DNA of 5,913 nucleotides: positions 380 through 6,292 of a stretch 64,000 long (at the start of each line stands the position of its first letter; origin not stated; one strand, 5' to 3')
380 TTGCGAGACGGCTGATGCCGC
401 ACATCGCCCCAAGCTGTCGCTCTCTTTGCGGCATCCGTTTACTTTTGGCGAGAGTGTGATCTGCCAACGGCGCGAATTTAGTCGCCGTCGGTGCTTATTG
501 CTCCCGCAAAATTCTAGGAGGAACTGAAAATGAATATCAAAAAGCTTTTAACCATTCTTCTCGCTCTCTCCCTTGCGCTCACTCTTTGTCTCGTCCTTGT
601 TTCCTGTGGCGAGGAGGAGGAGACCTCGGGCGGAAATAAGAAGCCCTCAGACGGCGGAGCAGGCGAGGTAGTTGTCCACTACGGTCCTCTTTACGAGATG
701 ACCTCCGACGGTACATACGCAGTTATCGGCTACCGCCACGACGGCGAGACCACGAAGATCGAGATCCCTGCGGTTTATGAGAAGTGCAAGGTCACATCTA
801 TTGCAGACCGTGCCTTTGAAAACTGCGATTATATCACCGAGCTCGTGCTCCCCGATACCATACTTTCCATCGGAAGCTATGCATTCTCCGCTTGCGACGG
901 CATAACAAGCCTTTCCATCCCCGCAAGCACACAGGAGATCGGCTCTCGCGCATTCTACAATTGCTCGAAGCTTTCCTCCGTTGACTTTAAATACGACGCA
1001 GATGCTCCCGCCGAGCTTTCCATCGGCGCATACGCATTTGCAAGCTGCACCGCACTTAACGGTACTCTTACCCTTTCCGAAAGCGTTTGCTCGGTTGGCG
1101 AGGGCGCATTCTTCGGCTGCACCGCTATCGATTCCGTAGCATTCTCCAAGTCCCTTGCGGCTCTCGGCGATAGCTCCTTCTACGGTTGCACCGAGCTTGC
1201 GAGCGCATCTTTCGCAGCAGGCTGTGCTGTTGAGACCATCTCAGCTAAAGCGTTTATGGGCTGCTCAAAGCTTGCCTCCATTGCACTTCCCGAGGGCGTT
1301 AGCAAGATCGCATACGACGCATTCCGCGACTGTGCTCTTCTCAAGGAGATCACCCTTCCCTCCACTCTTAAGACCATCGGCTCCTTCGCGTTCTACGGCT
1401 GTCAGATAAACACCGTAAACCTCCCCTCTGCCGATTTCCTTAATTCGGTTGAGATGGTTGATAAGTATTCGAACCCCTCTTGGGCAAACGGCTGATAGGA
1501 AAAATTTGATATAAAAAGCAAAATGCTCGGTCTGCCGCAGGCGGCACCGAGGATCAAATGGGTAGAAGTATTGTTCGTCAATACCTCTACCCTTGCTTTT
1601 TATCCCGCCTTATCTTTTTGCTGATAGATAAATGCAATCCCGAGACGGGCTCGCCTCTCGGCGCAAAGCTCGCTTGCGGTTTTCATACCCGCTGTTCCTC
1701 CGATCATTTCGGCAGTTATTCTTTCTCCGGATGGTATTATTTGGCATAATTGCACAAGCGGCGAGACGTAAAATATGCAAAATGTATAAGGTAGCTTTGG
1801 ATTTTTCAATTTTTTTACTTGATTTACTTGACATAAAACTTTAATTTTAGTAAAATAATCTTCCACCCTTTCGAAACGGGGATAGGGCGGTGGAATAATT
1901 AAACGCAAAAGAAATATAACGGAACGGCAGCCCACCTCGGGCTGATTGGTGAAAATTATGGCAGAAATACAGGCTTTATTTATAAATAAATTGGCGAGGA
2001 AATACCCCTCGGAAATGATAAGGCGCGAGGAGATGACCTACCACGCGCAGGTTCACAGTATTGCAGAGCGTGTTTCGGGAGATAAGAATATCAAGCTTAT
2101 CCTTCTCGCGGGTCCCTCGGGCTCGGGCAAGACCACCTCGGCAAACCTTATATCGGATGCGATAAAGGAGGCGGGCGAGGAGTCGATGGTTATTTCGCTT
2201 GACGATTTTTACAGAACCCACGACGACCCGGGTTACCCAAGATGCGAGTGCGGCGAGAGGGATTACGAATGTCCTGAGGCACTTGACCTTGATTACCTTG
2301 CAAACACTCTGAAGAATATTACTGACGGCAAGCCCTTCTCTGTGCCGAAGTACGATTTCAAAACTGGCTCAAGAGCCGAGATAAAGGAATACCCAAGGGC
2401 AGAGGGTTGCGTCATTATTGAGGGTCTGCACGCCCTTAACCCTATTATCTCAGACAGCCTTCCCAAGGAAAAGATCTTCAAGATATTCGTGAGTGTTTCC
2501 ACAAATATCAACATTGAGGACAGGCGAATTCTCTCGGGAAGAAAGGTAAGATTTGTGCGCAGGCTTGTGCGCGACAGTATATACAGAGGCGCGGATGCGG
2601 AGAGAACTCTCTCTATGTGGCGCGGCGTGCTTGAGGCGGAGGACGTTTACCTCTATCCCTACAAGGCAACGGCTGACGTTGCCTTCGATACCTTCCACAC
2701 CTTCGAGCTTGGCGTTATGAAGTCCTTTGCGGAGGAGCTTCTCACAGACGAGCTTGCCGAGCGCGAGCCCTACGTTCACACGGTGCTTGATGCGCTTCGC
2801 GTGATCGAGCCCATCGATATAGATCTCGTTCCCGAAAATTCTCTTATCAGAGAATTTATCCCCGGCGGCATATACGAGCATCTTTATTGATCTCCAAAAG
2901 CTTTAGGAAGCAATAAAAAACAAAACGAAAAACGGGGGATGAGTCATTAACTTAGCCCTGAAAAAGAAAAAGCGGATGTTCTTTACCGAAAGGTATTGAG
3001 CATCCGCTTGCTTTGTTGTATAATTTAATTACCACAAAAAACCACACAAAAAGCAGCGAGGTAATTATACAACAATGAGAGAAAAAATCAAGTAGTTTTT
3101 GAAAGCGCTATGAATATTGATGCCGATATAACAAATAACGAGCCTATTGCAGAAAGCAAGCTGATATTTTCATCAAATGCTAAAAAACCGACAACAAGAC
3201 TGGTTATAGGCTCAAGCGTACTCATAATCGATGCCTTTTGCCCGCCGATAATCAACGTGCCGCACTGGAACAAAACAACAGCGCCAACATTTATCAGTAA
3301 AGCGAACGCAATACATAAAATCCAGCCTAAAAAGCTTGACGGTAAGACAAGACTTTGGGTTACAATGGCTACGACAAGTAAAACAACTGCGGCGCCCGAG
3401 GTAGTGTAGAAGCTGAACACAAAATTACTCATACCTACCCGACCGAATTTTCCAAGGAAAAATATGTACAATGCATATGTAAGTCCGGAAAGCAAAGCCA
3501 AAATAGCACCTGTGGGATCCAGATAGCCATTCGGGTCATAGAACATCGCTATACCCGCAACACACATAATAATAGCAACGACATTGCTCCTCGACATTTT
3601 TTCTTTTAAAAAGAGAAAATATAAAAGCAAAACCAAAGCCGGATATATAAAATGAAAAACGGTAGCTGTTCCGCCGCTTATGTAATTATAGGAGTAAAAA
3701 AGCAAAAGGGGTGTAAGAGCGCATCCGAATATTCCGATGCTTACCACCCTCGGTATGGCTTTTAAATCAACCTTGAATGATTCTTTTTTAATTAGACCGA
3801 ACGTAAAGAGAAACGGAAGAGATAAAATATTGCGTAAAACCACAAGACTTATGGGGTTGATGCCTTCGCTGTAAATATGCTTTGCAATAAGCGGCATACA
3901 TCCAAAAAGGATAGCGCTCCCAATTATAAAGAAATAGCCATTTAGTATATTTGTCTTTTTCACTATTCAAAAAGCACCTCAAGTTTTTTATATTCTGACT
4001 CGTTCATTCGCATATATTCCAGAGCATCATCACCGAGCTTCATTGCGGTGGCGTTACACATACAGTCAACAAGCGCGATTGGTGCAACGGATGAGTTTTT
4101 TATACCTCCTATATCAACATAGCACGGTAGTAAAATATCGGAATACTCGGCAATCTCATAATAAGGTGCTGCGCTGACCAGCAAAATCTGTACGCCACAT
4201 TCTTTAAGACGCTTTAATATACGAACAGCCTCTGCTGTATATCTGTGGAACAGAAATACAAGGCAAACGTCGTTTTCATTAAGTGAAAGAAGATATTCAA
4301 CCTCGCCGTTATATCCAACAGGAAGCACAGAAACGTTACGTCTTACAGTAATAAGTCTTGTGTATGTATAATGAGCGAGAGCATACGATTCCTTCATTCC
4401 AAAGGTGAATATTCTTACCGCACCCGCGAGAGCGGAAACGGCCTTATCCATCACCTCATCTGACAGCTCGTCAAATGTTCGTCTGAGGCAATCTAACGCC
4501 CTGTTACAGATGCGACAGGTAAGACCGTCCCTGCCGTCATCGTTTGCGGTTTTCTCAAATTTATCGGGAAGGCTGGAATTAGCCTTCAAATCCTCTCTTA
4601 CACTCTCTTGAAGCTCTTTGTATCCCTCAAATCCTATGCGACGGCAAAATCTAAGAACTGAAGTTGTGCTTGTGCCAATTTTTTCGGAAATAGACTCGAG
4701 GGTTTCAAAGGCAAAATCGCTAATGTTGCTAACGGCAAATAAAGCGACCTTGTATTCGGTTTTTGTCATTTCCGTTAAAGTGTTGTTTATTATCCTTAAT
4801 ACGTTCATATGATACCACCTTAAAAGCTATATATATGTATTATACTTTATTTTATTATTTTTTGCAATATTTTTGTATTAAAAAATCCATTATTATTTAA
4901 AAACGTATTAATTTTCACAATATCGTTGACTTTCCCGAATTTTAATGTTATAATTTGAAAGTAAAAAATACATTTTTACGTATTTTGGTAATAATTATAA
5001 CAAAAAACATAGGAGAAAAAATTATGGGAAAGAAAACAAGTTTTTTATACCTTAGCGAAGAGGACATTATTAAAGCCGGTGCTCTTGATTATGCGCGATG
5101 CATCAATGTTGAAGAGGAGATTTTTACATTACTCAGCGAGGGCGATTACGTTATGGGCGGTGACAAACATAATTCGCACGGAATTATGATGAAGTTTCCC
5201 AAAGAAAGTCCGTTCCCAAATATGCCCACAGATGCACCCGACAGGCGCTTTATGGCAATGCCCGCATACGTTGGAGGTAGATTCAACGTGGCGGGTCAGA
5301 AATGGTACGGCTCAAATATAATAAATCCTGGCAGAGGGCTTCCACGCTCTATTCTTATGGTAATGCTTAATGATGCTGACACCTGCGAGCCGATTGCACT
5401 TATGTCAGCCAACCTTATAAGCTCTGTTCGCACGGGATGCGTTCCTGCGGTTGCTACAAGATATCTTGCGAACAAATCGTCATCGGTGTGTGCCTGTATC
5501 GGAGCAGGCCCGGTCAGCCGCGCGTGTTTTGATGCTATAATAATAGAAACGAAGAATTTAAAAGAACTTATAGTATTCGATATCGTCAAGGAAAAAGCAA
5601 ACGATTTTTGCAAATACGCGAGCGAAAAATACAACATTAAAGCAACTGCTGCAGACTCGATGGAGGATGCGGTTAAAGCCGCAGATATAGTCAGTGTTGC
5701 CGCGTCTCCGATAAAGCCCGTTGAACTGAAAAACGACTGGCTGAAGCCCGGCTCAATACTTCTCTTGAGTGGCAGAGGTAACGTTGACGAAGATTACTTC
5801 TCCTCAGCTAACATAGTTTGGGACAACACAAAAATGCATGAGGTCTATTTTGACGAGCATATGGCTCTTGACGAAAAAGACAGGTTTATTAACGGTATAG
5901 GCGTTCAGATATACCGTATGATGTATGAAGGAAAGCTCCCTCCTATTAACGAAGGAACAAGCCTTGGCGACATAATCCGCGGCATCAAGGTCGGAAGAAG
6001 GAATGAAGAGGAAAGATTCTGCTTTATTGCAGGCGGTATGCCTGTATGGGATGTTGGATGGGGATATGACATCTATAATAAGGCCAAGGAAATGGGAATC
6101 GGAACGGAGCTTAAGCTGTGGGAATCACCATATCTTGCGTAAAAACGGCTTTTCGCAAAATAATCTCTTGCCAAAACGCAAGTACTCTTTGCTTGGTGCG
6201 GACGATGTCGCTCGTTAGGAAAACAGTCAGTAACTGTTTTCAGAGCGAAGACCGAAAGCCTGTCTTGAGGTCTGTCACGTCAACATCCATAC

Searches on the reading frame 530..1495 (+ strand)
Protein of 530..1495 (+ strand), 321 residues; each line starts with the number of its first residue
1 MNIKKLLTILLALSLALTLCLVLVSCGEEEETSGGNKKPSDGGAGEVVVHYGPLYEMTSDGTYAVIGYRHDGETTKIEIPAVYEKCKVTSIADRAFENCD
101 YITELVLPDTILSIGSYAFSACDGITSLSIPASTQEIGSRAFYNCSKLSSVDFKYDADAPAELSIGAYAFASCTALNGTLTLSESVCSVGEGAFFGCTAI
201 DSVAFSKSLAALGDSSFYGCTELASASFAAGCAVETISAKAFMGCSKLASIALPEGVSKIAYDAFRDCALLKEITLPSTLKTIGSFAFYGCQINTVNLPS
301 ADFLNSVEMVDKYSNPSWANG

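Call 97: search_protein_families(library=pfam, proteins=[window:530-1495:+], max_evalue=0.00001)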
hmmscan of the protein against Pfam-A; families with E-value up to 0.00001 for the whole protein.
window:530-1495:+ (321 aa): 1 family
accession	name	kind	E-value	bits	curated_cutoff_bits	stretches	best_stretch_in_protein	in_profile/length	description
PF13306.12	LRR_5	-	2.5e-52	176.5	27.7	3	87-154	21-87/127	BspA type Leucine rich repeat region (6 copies)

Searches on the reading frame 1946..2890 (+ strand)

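Call 97: search_protein_families(library=pfam, proteins=[window:1946-2890:+], max_evalue=0.00001)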
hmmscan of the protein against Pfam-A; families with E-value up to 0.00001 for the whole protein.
window:1946-2890:+ (314 aa): 2 families
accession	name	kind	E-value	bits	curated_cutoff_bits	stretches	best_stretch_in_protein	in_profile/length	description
PF00485.24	PRK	-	4.7e-22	79.2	22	1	52-251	2-191/196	Phosphoribulokinase / Uridine kinase family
PF06414.18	Zeta_toxin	-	9e-06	25.7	22.3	0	47-97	14-61/199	Zeta toxin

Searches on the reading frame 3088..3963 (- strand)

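Call 10: search_protein_families(library=pfam, proteins=[window:3088-3963:-])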
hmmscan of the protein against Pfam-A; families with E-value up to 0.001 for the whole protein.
window:3088-3963:- (291 aa): 1 family
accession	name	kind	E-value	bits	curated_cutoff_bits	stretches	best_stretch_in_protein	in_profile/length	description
PF00892.27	EamA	-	2.2e-32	112.6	28.2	2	8-141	2-133/135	EamA-like transporter family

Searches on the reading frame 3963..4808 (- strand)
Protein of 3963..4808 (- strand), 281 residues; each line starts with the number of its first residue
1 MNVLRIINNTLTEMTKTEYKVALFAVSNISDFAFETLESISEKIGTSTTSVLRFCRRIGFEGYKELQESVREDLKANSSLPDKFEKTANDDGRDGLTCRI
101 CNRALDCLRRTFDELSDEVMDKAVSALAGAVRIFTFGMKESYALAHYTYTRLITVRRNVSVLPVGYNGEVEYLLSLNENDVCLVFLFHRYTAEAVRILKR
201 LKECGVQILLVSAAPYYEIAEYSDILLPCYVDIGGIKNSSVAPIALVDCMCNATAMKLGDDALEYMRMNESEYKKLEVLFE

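Call 10: search_protein_families(library=pfam, proteins=[window:3963-4808:-])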
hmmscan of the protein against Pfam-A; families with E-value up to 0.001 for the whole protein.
window:3963-4808:- (281 aa): 2 families
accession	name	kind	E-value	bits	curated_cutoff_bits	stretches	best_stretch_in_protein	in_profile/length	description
PF01418.23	HTH_6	-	1.2e-12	48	28.3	1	1-74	1-74/77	Helix-turn-helix domain, rpiR family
PF01380.27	SIS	-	5.2e-10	39.7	25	1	127-227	2-102/131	SIS domain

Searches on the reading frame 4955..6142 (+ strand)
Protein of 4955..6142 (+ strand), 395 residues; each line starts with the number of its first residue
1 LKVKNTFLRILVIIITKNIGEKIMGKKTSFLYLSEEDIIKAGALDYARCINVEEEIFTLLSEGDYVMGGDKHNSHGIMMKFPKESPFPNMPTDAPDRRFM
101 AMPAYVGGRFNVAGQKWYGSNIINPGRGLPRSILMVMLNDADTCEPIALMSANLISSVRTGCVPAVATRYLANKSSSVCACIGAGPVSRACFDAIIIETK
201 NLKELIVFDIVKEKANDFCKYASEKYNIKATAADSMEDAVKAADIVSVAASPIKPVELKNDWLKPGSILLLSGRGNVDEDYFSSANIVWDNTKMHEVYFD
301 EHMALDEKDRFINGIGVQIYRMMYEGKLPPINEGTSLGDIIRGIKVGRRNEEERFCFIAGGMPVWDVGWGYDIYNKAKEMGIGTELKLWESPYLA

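Call 10: search_protein_families(library=pfam, proteins=[window:4955-6142:+])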
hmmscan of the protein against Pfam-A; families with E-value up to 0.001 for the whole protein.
window:4955-6142:+ (395 aa): 2 families
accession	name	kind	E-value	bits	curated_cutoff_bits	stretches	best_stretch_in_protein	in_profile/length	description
PF02423.21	OCD_Mu_crystall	-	1.2e-55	189.1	24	1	48-379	7-312/314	Ornithine cyclodeaminase/mu-crystallin family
PF01488.26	Shikimate_DH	-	0.00077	20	24.3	0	170-255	6-88/138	Shikimate / quinate 5-dehydrogenase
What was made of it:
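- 4985..6142 (+): Upstream gene of the ornithine cyclodeaminase/mu-crystallin family. Synteny with the closest relative (L018) ends exactly at its stop codon. Pfam PF02423, E = 1e-55 (call 10).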

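Call 14: find_encoding_contigs(protein=window:4955-6142:+, flank=6000, max_places=10)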
Protein window:4955-6142:+ (395 aa): no gene with exactly this product is on record in the collection.

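Call 36: find_homologous_proteins(query=window:4985-6142:+, max_evalue=1e-100)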
Query window:4985-6142:+ (385 aa): 935 proteins with E <= 1e-100 among 8000 candidates; the best 120 are listed.
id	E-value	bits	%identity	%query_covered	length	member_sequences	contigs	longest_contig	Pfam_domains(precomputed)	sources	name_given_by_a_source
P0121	5.3e-233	791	91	97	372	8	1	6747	PF02423.22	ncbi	-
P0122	2.8e-224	762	87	97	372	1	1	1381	PF02423.22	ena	-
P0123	2.5e-207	707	81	97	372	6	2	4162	PF02423.22,PF01488.27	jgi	-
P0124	1.4e-199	681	78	97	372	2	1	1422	PF02423.22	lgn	-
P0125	2.6e-197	674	76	96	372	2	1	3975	PF02423.22,PF01488.27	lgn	-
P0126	3.4e-197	673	77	96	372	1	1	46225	PF02423.22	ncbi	-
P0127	2.0e-196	671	76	96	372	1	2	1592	PF02423.22,PF01488.27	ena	-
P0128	3.0e-196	670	77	96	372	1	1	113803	PF02423.22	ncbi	-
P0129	3.1e-196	670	75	96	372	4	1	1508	PF02423.22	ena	-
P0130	3.1e-196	670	76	97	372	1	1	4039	PF02423.22,PF01488.27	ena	-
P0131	5.2e-196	669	77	96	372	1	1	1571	PF02423.22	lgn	-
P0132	9.2e-196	669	74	97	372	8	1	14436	PF02423.22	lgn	-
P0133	1.3e-195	668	76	96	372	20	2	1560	PF02423.22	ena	-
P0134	1.9e-195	668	75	96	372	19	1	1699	PF02423.22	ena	-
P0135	3.1e-195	667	75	96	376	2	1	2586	PF02423.22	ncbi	-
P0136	3.9e-195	667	76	96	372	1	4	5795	PF02423.22,PF01488.27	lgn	-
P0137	4.7e-195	666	75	96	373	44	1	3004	PF02423.22,PF01488.27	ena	-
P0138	7.7e-195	666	77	97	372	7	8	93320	PF02423.22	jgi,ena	-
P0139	1.2e-194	665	76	97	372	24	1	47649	PF02423.22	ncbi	-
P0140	2.8e-194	664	75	96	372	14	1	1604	PF02423.22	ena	-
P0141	4.5e-194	663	75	97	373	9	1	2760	PF02423.22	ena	-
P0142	4.5e-194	663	76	97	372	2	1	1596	PF02423.22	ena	-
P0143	7.9e-194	662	76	94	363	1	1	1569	PF02423.22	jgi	jgi:ornithine cyclodeaminase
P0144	2.0e-193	661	74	97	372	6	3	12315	PF02423.22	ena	-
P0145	5.6e-193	659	75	96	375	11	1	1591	PF02423.22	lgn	-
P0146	9.8e-193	659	74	97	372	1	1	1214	PF02423.22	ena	-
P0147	1.0e-192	659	74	97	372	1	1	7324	PF02423.22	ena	-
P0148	1.1e-192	659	75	96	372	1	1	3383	PF02423.22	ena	-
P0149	2.2e-192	657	73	97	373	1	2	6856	PF02423.22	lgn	-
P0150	2.6e-192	657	74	96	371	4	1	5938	PF02423.22,PF01488.27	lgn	-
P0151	2.8e-192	657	73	97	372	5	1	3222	PF02423.22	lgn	-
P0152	2.9e-192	657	74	97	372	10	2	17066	PF02423.22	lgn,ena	-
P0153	3.1e-192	657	74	96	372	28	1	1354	PF02423.22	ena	-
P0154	6.6e-192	656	75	96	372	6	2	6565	PF02423.22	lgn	-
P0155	1.3e-191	655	74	96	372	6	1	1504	PF02423.22,PF01488.27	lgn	-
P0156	1.6e-191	655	74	97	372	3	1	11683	PF02423.22,PF01488.27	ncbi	-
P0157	2.4e-191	654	73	97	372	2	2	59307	PF02423.22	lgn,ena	-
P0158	3.4e-191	654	75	96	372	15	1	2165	PF02423.22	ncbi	-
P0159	5.4e-191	653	74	96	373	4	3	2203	PF02423.22,PF01488.27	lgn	-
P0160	6.1e-191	653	74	96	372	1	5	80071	PF02423.22,PF01488.27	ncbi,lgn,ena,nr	ncbi:MAG: ornithine cyclodeaminase [Clostridia bacterium]|nr:ornithine cyclodeaminase [Clostridia ba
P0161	7.0e-191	653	73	96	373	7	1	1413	PF02423.22,PF01488.27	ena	-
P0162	7.2e-191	652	74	97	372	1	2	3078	PF02423.22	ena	-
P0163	1.0e-190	652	74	97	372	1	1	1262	PF02423.22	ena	-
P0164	1.0e-190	652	73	97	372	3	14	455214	PF02423.22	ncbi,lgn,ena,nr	ncbi:MAG: ornithine cyclodeaminase [Clostridia bacterium]|nr:ornithine cyclodeaminase [Clostridia ba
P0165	1.3e-190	652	74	97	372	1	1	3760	PF02423.22,PF01488.27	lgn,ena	-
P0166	1.6e-190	651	74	97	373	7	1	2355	PF02423.22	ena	-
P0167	1.7e-190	651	74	96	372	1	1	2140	PF02423.22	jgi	jgi:ornithine cyclodeaminase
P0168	1.8e-190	651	73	97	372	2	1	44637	PF02423.22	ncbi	-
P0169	2.2e-190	651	76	96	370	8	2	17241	PF02423.22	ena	-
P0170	2.4e-190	651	75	96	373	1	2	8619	PF02423.22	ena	-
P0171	3.1e-190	650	73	97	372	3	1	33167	PF02423.22,PF01488.27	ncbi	-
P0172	3.5e-190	650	73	97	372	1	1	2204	PF02423.22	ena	-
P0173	4.8e-190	650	72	96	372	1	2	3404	PF02423.22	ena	-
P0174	7.0e-190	649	72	97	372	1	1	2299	PF02423.22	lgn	-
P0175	7.0e-190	649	73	97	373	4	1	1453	PF02423.22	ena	-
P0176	8.7e-190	649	72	96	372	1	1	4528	PF02423.22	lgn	-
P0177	9.1e-190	649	73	96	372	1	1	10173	PF02423.22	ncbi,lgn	-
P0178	1.0e-189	649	73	97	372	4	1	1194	PF02423.22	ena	-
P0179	1.0e-189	649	74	97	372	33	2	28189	PF02423.22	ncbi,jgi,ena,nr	ncbi:MAG: ornithine cyclodeaminase [Ruminococcaceae bacterium]|nr:ornithine cyclodeaminase [Oscillos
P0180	1.0e-189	649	73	97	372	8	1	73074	PF02423.22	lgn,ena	-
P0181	1.1e-189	649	73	96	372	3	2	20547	PF02423.22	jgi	-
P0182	1.2e-189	648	72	97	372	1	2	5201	PF02423.22,PF01488.27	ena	-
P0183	1.4e-189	648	74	96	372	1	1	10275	PF02423.22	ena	-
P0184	1.4e-189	648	74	96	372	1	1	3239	PF02423.22,PF01488.27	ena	-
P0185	1.4e-189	648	75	96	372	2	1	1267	PF02423.22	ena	-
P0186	3.1e-189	647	73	96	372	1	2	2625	PF02423.22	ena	-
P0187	3.6e-189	647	72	96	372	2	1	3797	PF02423.22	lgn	-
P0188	4.4e-189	647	72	97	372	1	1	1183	PF02423.22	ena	-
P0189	4.6e-189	647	73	97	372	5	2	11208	PF02423.22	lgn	-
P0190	9.0e-189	646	71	96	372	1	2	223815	PF02423.22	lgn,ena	-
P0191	9.1e-189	646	74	97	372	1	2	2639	PF02423.22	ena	-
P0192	1.2e-188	645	72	97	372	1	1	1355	PF02423.22,PF01488.27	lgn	-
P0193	1.5e-188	645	73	97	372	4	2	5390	PF02423.22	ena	-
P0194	1.8e-188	645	73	97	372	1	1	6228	PF02423.22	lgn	-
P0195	1.8e-188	645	74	96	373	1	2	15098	PF02423.22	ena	-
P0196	1.9e-188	645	73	97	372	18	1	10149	PF02423.22,PF01488.27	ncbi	-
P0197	2.5e-188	644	72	97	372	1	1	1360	PF02423.22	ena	-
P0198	2.7e-188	644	73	96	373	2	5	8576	PF02423.22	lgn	-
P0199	4.1e-188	643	73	96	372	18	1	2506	PF02423.22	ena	-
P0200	4.1e-188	643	72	96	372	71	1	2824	PF02423.22,PF01488.27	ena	-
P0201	4.9e-188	643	73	96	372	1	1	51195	PF02423.22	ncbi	-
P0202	5.2e-188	643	71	96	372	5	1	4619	PF02423.22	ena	-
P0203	6.3e-188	643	72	96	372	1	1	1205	PF02423.22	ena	-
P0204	7.1e-188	643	72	97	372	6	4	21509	PF02423.22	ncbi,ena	-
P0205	8.1e-188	642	73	96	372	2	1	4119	PF02423.22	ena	-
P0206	8.6e-188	642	74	97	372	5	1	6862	PF02423.22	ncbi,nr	ncbi:MAG: ornithine cyclodeaminase [Clostridia bacterium]|nr:ornithine cyclodeaminase [Clostridia ba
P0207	2.0e-187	641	72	97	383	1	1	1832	PF02423.22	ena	-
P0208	2.0e-187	641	71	96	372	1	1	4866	PF02423.22,PF01488.27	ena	-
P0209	2.0e-187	641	72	96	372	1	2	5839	PF02423.22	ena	-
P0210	2.2e-187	641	73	97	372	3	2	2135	PF02423.22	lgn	-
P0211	2.4e-187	641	71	96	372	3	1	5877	PF02423.22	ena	-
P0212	2.6e-187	641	71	96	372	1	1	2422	PF02423.22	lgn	-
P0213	2.6e-187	641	73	96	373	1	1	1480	PF02423.22,PF01488.27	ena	-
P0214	3.0e-187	641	71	97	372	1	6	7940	PF02423.22,PF01488.27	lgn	-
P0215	3.3e-187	640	73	96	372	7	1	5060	PF02423.22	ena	-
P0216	3.3e-187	640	73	96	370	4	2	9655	PF02423.22,PF01488.27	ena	-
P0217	3.4e-187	640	71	97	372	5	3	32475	PF02423.22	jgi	-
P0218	3.9e-187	640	71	96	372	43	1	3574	PF02423.22,PF01488.27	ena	-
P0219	4.0e-187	640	71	97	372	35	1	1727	PF02423.22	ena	-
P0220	4.2e-187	640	71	96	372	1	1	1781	PF02423.22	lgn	-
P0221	5.1e-187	640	72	96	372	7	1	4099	PF02423.22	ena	-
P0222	5.4e-187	640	73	97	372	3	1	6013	PF02423.22,PF01488.27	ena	-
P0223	8.0e-187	639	71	96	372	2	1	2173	PF02423.22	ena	-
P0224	8.1e-187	639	71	96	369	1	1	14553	PF02423.22,PF01488.27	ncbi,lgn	-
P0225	9.6e-187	639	73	97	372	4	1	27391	PF02423.22,PF01488.27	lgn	-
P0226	1.1e-186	639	71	96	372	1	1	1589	PF02423.22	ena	-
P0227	1.3e-186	638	70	97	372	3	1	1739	PF02423.22,PF01488.27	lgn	-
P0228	1.5e-186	638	73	96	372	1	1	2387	PF02423.22,PF01488.27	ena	-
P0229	1.8e-186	638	70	97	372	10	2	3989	PF02423.22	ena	-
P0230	2.2e-186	638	73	97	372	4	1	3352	PF02423.22,PF01488.27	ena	-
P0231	2.6e-186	638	70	96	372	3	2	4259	PF02423.22,PF01488.27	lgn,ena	-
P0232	2.6e-186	637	73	96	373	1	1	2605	PF02423.22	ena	-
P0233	4.3e-186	637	73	96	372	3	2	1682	PF02423.22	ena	-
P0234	5.6e-186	636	72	97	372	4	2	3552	PF02423.22,PF01488.27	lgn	-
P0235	5.6e-186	636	70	96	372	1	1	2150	PF02423.22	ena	-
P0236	6.7e-186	636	70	97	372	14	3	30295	PF02423.22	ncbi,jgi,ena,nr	ncbi:MAG: ornithine cyclodeaminase [Ruminococcaceae bacterium]|nr:ornithine cyclodeaminase [Oscillos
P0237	7.2e-186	636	72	97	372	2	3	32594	PF02423.22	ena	-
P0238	9.1e-186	636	72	97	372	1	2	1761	PF02423.22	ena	-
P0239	9.9e-186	636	71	96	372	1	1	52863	PF02423.22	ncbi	-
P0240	1.2e-185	635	73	97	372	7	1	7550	PF02423.22,PF01488.27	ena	-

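Call 37: find_encoding_contigs(protein=P0121, flank=6000, max_places=4)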
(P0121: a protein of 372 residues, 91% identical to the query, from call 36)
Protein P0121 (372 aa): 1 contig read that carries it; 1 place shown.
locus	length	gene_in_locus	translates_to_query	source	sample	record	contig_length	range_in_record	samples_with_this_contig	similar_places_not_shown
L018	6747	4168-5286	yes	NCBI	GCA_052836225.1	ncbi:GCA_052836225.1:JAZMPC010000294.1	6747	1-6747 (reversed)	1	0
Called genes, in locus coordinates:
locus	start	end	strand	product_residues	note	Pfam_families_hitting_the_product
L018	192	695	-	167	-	PF13302:Acetyltransf_3, PF13420:Acetyltransf_4, PF00583:Acetyltransf_1, PF13673:Acetyltransf_10, PF13508:Acetyltransf_7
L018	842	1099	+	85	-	PF00269:SASP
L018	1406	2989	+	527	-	PF00933:Glyco_hydro_3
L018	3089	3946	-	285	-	PF01418:HTH_6, PF01380:SIS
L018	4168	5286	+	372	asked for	PF02423:OCD_Mu_crystall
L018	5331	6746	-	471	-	?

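Call 38: find_encoding_contigs(protein=P0128, flank=6000, max_places=3)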
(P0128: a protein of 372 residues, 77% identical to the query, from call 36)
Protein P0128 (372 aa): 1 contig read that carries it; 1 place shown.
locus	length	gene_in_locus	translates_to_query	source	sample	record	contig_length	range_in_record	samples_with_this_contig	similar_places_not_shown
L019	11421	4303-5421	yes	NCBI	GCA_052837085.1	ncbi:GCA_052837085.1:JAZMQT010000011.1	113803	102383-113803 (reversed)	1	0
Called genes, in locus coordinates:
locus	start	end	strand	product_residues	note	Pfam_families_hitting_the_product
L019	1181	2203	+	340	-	PF13495:Phage_int_SAM_4 (weak), PF02899:Phage_int_SAM_1 (weak), PF00589:Phage_integrase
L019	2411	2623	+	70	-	PF12728:HTH_17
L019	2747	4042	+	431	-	PF00589:Phage_integrase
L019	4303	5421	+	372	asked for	PF02423:OCD_Mu_crystall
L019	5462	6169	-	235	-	PF04973:NMN_transporter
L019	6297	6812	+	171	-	PF10688:Imp-YgjV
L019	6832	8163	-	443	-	PF01276:OKR_DC_1, PF01053:Cys_Met_Meta_PP (weak)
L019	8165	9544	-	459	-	PF13353:Fer4_12, PF04055:Radical_SAM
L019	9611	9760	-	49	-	PF13165:SCIFF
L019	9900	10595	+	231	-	PF17746:SfsA_N, PF03749:SfsA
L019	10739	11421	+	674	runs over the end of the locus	-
